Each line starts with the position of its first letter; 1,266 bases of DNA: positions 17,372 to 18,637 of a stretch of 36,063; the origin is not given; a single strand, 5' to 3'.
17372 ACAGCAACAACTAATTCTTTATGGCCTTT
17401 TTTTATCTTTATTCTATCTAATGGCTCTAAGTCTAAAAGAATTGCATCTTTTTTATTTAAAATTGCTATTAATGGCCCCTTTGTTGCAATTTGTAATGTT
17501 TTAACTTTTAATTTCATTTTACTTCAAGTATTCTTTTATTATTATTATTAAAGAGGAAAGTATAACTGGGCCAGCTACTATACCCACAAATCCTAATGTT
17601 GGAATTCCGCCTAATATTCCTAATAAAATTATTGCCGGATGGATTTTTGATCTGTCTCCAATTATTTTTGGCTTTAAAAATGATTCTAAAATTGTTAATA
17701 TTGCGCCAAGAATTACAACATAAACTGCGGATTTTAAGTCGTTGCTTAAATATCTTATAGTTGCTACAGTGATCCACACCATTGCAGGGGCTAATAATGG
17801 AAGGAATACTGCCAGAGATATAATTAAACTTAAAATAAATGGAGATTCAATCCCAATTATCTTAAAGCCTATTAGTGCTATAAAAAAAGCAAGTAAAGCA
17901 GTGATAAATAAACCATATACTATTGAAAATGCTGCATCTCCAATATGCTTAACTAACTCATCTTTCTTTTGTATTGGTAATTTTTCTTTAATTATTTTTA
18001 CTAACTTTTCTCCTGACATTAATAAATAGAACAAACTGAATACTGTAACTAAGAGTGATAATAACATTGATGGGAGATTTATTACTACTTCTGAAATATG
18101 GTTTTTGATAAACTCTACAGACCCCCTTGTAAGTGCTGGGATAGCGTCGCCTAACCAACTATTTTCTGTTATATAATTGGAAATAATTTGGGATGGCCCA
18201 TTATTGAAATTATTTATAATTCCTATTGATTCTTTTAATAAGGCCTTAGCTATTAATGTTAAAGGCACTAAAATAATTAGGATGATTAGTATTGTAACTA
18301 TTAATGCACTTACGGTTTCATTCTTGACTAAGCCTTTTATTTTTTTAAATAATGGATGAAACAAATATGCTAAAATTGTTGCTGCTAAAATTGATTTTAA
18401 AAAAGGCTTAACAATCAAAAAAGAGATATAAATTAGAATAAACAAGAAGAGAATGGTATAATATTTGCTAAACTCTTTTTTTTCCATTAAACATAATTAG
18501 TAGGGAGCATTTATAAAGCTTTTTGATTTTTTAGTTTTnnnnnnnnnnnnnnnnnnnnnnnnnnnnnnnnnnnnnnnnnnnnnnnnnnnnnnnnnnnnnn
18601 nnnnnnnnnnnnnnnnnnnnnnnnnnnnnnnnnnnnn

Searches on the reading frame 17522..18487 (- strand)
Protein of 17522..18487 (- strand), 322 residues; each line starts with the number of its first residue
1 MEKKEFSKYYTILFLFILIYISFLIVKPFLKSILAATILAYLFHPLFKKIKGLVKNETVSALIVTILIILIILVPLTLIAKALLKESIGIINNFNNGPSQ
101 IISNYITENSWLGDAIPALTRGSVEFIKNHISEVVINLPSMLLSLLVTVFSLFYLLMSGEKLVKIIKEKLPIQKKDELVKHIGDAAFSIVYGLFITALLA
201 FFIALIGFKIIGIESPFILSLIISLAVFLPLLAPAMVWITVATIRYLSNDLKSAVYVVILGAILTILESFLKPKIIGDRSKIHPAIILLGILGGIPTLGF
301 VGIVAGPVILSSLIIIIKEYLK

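Call 18: search_protein_families(library=pfam, proteins=[window:17522-18487:-], max_evalue=0.001)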
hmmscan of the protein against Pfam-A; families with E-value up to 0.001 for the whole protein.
window:17522-18487:- (322 aa): 1 family
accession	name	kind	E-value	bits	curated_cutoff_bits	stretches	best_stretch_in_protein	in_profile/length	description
PF01594.21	AI-2E_transport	-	1.1e-38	133.7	34.3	1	11-320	3-326/327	AI-2E family transporter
